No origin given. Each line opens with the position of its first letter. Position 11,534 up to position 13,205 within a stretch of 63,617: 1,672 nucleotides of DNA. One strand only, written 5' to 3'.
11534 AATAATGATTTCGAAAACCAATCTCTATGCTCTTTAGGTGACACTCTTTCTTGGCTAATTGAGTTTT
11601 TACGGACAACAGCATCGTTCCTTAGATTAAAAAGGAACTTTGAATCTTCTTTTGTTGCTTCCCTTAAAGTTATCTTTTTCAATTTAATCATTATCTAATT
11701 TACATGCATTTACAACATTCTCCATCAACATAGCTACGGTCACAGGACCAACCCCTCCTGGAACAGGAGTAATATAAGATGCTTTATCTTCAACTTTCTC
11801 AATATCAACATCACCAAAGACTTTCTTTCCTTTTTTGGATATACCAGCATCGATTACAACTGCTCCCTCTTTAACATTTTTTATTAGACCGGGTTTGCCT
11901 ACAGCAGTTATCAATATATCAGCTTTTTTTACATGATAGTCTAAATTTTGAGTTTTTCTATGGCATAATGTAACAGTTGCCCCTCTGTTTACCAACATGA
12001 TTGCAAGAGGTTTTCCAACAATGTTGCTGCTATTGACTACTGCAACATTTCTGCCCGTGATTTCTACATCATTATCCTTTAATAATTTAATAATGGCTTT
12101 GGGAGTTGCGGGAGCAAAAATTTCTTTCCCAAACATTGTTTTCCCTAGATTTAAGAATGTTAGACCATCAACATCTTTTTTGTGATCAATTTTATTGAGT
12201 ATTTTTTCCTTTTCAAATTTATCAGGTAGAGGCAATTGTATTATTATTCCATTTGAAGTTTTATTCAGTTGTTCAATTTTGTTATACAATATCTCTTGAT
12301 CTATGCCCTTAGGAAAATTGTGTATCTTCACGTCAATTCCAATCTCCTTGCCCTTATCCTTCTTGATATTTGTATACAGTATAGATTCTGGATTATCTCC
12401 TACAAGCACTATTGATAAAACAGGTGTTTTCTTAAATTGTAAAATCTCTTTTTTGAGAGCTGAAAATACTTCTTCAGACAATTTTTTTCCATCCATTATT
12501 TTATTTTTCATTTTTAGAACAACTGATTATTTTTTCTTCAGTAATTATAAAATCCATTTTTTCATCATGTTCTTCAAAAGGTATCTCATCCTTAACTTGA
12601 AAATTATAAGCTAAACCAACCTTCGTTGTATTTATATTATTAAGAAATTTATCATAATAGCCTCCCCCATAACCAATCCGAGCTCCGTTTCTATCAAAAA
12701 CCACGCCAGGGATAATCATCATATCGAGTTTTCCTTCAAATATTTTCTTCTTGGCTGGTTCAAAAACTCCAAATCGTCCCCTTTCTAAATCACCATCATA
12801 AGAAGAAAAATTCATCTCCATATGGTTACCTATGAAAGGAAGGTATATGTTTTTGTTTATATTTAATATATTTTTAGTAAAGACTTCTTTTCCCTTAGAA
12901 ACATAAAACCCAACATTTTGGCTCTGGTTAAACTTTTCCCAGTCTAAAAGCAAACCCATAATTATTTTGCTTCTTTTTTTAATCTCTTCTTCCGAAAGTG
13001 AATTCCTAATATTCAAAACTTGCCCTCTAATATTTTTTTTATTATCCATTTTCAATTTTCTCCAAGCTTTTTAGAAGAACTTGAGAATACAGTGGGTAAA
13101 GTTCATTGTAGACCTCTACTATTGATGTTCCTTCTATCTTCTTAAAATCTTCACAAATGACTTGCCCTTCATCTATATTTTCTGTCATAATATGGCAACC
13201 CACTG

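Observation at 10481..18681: Folate one-carbon module (formyltransferase core, 5-formyl-THF cyclo-ligase, FolD) embedded in a pseudaminic-acid-type sugar operon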

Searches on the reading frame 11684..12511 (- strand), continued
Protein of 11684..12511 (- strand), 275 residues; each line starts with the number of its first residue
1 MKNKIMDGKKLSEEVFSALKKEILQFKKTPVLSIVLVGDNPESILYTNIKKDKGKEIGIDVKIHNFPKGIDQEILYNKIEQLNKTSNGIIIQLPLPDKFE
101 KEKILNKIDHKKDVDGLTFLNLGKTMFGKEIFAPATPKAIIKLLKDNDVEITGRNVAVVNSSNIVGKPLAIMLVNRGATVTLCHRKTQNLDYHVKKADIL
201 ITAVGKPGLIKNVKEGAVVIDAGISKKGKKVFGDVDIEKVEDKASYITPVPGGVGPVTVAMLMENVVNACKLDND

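Call 59: search_protein_families(library=pfam, proteins=[L119:1033-1806:+, L119:3-1055:+, L120:1-1248:+], max_evalue=0.001)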
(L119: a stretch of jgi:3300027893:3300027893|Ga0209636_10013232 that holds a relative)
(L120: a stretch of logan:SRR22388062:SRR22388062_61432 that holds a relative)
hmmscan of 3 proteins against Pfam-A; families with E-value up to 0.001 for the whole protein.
L119:1033-1806:+ (257 aa): 2 families
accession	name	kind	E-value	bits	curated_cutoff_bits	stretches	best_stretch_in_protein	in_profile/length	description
PF00551.24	Formyl_trans_N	-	2e-20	73.8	26.1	1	1-214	1-181/181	Formyl transferase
PF21408.2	MTR4-like_stalk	-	0.00032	21.3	24.2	0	181-207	3-29/64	Exosome RNA helicase MTR4-like, stalk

L119:3-1055:+ (350 aa): 1 family
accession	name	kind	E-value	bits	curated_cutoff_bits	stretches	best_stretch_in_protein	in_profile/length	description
PF23019.1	DUF7033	-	2.2e-05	25.2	27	1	3-56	33-84/90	Family of unknown function (DUF7033)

L120:1-1248:+ (415 aa): 3 families
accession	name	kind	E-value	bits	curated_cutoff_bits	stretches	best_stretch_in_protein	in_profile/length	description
PF00464.25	SHMT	-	1.3e-162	541.4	27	1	4-380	1-399/399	Serine hydroxymethyltransferase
PF00155.27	Aminotran_1_2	-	8.8e-09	35.4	19.7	1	62-365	40-351/361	Aminotransferase class I and II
PF01212.27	Beta_elim_lyase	-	3.5e-07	30.3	27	1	76-339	39-273/288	Beta-eliminating lyase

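Call 71: find_encoding_contigs(protein=P0141, flank=6000, max_places=2)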
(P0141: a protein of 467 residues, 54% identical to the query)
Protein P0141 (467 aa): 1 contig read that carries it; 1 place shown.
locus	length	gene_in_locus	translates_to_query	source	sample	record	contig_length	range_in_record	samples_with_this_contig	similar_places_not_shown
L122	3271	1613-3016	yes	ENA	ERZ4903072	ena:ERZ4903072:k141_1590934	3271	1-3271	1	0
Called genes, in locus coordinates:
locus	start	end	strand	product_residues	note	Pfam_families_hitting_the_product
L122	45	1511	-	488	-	PF13231:PMT_2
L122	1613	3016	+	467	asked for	PF01812:5-FTHF_cyc-lig, PF00763:THF_DHG_CYH, PF02882:THF_DHG_CYH_C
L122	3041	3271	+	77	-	?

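Call 72: find_encoding_contigs(protein=P0140, flank=6000, max_places=2)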
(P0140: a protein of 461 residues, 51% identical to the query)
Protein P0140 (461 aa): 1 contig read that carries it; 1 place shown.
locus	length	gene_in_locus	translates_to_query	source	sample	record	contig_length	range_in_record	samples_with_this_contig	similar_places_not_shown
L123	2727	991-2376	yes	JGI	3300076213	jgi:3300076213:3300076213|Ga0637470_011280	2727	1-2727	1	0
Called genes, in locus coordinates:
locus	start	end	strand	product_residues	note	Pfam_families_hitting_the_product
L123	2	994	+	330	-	?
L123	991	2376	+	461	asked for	PF01812:5-FTHF_cyc-lig, PF00763:THF_DHG_CYH, PF02882:THF_DHG_CYH_C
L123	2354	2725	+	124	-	?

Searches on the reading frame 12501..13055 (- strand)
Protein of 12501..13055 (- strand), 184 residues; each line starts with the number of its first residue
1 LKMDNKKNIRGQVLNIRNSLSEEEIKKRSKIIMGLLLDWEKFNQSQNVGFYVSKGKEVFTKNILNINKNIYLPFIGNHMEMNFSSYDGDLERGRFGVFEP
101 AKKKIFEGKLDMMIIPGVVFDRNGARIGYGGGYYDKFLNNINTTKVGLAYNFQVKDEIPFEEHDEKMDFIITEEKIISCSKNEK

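Call 3: search_protein_families(library=pfam, proteins=[window:12501-13055:-], max_evalue=0.01)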
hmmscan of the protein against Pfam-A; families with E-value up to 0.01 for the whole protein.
window:12501-13055:- (184 aa): 1 family
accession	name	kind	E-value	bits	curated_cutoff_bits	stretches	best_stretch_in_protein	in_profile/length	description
PF01812.26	5-FTHF_cyc-lig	-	3.9e-38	131.7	27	1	6-173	1-186/186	5-formyltetrahydrofolate cyclo-ligase family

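Call 4: search_protein_families(library=ncbifam, proteins=[window:12501-13055:-], max_evalue=0.01)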
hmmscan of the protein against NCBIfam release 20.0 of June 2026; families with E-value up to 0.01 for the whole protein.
window:12501-13055:- (184 aa): 2 families
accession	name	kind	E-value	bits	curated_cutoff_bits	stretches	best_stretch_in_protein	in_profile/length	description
TIGR02727.1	MTHFS_bact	equivalog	1e-44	152.7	84.9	1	6-173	1-182/182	5-formyltetrahydrofolate cyclo-ligase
NF007661.0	PRK10333.1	equivalog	3.4e-14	53.1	343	1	6-176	11-195/198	5-formyltetrahydrofolate cyclo-ligase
